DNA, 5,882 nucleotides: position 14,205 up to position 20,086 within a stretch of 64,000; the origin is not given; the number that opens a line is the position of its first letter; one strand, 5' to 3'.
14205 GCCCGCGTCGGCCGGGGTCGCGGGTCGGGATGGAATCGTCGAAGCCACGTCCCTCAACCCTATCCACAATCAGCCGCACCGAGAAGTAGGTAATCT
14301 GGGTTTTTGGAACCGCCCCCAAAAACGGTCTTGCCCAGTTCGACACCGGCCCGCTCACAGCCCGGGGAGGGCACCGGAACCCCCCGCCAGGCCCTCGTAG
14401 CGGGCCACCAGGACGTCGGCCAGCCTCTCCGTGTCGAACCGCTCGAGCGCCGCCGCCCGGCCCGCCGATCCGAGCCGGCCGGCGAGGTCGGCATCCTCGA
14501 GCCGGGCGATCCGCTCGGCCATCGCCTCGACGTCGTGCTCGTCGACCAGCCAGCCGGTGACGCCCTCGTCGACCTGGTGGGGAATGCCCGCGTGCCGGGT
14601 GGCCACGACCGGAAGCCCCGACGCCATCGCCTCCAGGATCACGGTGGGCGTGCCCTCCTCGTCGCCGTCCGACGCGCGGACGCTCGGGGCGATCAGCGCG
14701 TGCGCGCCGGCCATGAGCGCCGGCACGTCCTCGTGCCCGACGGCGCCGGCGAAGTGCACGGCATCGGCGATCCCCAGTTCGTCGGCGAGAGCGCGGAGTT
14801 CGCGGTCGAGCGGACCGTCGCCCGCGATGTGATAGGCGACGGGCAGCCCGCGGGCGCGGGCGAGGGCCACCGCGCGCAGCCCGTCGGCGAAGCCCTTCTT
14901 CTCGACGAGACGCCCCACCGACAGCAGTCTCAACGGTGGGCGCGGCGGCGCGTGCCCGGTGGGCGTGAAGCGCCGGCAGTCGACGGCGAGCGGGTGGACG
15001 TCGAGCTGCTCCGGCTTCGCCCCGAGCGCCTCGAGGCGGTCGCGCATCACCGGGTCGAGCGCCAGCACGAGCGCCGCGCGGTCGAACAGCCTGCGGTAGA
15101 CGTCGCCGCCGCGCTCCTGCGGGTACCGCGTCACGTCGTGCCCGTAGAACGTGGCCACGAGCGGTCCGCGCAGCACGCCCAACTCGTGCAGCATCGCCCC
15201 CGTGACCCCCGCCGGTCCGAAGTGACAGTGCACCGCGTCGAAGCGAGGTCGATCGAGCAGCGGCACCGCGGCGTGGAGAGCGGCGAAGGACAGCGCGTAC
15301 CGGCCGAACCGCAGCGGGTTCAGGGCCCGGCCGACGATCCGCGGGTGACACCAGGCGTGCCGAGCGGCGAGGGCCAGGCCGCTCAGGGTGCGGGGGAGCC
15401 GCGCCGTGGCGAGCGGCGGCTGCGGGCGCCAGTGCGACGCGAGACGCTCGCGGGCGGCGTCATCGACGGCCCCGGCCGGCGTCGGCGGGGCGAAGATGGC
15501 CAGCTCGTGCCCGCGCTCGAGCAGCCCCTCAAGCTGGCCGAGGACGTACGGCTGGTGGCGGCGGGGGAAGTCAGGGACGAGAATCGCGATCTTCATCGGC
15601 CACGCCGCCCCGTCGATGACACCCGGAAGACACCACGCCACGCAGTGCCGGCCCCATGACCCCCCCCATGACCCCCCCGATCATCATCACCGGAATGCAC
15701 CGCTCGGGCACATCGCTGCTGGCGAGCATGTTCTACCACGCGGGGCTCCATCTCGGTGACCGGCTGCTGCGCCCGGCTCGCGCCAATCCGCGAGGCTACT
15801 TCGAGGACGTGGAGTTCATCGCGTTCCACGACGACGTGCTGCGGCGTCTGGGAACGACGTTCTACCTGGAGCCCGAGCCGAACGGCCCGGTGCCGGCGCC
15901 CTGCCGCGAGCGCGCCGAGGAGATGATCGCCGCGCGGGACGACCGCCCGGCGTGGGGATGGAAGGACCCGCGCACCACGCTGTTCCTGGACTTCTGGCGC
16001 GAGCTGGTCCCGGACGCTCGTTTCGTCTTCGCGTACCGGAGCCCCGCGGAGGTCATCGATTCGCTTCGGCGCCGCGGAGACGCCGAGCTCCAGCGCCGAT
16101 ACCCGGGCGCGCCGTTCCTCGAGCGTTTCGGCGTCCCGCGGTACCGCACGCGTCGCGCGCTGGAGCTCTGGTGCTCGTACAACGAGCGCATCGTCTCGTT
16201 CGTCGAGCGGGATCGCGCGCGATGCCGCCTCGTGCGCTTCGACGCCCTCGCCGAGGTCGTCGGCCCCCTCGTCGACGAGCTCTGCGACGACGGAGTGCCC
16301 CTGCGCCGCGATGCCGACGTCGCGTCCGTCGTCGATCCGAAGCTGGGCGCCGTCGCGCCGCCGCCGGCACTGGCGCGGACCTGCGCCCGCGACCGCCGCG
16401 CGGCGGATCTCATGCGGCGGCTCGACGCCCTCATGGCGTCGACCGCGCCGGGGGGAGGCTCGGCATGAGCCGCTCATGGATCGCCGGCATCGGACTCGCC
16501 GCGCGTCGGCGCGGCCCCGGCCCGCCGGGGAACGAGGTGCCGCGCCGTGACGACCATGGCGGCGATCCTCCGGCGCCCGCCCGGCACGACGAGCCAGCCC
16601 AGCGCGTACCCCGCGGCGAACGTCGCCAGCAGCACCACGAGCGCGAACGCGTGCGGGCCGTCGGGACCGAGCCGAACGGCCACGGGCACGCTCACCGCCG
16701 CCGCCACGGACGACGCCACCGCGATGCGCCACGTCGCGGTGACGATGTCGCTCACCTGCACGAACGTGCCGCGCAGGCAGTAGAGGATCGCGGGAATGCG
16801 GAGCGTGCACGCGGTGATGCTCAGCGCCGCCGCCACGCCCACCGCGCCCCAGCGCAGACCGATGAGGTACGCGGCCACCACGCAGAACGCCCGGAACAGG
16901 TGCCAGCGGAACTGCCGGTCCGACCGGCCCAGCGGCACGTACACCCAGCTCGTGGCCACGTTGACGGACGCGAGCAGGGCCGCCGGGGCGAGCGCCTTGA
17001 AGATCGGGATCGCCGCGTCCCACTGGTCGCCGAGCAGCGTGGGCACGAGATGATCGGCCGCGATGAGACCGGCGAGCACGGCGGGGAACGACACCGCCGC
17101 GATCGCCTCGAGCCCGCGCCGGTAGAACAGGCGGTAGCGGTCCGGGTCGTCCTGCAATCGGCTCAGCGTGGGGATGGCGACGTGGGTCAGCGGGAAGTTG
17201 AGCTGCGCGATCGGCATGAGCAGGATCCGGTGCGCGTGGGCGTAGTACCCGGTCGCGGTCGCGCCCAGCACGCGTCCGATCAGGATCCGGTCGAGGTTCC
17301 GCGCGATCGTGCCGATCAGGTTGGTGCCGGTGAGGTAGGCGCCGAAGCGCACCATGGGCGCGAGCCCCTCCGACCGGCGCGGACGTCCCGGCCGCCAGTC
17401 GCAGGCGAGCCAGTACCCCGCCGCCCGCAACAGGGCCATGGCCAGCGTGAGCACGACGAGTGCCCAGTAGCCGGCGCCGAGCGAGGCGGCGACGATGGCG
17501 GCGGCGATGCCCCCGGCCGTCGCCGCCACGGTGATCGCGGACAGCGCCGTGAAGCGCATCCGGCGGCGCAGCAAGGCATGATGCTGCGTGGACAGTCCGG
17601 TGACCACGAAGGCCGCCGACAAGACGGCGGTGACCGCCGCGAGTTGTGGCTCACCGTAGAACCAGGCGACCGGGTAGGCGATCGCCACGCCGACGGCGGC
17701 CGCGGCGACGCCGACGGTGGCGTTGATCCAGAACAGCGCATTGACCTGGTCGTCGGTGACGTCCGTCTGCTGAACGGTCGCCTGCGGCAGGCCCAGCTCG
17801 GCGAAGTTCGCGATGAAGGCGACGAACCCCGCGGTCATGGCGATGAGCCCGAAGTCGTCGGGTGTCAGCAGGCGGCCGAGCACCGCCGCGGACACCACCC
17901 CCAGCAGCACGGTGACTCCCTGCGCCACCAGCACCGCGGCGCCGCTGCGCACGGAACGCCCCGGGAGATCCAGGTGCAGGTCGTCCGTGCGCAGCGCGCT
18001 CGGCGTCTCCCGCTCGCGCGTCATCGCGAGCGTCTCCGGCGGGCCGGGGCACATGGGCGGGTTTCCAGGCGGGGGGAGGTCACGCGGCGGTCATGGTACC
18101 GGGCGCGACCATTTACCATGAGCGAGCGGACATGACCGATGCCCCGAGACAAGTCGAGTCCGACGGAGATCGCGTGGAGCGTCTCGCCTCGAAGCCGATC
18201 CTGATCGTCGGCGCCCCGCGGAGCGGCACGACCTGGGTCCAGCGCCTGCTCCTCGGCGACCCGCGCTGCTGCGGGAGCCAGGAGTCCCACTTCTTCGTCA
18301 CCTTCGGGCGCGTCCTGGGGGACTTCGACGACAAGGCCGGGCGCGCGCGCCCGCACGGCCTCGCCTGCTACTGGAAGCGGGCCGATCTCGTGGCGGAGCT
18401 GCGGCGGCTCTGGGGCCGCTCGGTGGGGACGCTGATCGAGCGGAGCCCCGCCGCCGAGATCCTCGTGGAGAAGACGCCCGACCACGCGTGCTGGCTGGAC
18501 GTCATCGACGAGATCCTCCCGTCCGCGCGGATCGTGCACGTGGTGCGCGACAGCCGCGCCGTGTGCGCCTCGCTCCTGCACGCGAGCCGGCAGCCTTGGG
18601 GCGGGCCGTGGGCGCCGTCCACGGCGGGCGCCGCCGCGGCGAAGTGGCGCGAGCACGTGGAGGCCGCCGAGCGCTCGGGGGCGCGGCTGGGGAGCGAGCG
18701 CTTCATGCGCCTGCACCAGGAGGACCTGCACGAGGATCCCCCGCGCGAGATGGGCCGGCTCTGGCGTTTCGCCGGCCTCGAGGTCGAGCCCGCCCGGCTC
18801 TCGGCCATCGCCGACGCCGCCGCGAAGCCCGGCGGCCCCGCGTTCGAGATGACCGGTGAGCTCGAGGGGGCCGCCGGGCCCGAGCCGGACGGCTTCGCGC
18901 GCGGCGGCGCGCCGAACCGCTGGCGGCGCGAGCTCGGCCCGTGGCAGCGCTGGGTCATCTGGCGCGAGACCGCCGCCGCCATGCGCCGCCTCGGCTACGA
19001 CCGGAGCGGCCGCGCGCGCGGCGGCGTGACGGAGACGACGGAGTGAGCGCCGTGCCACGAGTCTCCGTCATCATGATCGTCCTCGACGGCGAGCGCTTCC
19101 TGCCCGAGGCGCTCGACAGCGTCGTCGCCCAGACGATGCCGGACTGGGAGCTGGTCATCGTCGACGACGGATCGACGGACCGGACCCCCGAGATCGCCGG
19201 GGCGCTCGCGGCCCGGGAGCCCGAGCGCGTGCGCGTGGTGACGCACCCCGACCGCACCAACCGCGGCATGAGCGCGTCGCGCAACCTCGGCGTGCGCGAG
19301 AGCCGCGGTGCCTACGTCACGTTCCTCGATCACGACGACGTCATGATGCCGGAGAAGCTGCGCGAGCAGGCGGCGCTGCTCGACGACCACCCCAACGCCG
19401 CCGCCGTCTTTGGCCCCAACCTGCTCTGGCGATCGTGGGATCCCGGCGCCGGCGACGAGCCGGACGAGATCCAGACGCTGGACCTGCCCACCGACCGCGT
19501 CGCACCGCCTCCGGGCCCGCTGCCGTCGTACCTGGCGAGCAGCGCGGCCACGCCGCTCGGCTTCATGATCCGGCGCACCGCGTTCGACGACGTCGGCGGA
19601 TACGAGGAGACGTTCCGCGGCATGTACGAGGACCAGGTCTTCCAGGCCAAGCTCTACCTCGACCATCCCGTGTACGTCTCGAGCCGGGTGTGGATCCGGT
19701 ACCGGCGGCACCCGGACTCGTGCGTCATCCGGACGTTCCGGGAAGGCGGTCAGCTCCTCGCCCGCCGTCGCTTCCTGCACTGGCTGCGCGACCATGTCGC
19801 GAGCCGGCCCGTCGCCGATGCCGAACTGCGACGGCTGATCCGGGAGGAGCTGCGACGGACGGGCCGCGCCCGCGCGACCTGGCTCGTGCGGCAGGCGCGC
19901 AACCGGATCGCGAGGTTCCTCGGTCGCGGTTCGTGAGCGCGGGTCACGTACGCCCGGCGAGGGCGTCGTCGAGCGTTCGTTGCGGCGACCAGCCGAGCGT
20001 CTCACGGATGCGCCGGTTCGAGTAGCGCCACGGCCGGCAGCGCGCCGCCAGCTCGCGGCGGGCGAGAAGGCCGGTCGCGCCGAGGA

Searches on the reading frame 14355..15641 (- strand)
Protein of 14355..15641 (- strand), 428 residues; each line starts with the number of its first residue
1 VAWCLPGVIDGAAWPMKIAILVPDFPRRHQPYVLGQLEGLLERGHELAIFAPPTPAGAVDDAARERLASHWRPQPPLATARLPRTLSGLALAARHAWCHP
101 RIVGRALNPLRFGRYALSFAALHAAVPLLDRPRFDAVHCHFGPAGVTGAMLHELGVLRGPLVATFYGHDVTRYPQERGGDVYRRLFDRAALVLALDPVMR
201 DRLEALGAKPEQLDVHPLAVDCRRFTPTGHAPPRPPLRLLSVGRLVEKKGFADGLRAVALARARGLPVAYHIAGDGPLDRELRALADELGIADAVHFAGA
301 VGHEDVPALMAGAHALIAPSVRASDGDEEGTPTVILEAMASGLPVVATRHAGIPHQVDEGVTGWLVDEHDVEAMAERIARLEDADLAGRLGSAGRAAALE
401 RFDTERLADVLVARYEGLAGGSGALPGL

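Call 5: search_protein_families(library=pfam, proteins=[window:14355-15641:-], max_evalue=0.01)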
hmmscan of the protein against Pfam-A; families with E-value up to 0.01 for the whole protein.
window:14355-15641:- (428 aa): 6 families
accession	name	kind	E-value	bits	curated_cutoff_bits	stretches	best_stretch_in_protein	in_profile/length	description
PF00534.26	Glycos_transf_1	-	3.1e-36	124.9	26.4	1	235-395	14-170/172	Glycosyl transferases group 1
PF13692.12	Glyco_trans_1_4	-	1.7e-34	119.6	27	1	238-381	3-139/142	Glycosyl transferases group 1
PF13439.12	Glyco_transf_4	-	3.8e-15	56.7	28.5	1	32-224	7-170/170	Glycosyltransferase Family 4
PF13579.12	Glyco_trans_4_4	-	4.9e-11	43.7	29.7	1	30-218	4-157/158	Glycosyl transferase 4-like domain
PF20706.3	GT4-conflict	-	2.1e-07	30.7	26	1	180-365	138-328/385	Family 4 Glycosyltransferase in conflict systems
PF13524.12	Glyco_trans_1_2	-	1.2e-06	28.9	25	1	269-411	16-142/144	Glycosyl transferase-like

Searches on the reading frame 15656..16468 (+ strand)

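Call 5: search_protein_families(library=pfam, proteins=[window:15656-16468:+], max_evalue=0.01)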
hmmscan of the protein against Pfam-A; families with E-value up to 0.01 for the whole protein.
window:15656-16468:+ (270 aa): 1 family
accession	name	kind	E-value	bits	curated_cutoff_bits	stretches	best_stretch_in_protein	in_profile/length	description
PF13469.12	Sulfotransfer_3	-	1.1e-09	39.3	27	1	8-198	1-195/216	Sulfotransferase family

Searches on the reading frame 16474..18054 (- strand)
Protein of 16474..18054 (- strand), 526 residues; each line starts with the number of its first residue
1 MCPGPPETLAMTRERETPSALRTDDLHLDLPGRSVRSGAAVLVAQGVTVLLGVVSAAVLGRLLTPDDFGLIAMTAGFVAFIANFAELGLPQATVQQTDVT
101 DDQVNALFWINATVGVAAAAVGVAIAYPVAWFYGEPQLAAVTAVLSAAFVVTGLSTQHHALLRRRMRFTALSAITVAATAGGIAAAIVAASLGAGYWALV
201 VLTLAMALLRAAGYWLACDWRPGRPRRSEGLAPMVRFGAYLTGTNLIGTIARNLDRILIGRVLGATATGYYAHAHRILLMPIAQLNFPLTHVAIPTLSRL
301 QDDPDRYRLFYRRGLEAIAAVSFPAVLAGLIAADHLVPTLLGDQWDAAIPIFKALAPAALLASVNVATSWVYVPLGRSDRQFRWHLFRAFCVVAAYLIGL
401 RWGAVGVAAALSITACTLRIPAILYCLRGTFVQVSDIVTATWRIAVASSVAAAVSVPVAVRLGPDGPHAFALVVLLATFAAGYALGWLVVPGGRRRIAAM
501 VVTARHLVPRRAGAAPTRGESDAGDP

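Call 70: search_protein_families(library=pfam, proteins=[window:16474-18054:-], max_evalue=0.001)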
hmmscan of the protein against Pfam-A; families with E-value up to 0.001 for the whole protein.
window:16474-18054:- (526 aa): 2 families
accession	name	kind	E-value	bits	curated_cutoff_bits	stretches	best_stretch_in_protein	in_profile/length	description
PF13440.11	Polysacc_synt_3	-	6.5e-86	288.6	23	1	58-350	1-293/293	Polysaccharide biosynthesis protein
PF01943.22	Polysacc_synt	-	8.1e-37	127.6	28.2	1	36-301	3-274/274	Polysaccharide biosynthesis protein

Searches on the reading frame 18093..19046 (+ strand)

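Call 70: search_protein_families(library=pfam, proteins=[window:18093-19046:+], max_evalue=0.001)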
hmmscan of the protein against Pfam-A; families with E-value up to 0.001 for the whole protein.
window:18093-19046:+ (317 aa): 2 families
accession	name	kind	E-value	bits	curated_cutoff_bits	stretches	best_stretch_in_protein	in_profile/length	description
PF13469.12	Sulfotransfer_3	-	8.4e-33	114.9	27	1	35-232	1-215/216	Sulfotransferase family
PF00685.33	Sulfotransfer_1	-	5.3e-14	52.7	22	1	143-283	89-237/255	Sulfotransferase domain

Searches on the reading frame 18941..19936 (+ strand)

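Call 70: search_protein_families(library=pfam, proteins=[window:18941-19936:+], max_evalue=0.001)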
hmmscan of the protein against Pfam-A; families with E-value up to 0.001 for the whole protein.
window:18941-19936:+ (331 aa): 3 families
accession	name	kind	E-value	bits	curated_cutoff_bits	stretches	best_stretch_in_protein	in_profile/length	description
PF00535.33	Glycos_transf_2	-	8.3e-32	110.9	23.3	1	42-157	1-113/168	Glycosyl transferase family 2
PF10111.15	Glyco_tranf_2_2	-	5e-15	56.1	27.3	1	49-269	9-231/276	Glycosyltransferase like family 2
PF13641.12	Glyco_tranf_2_3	-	1.2e-09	38.9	27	1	39-158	1-121/230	Glycosyltransferase like family 2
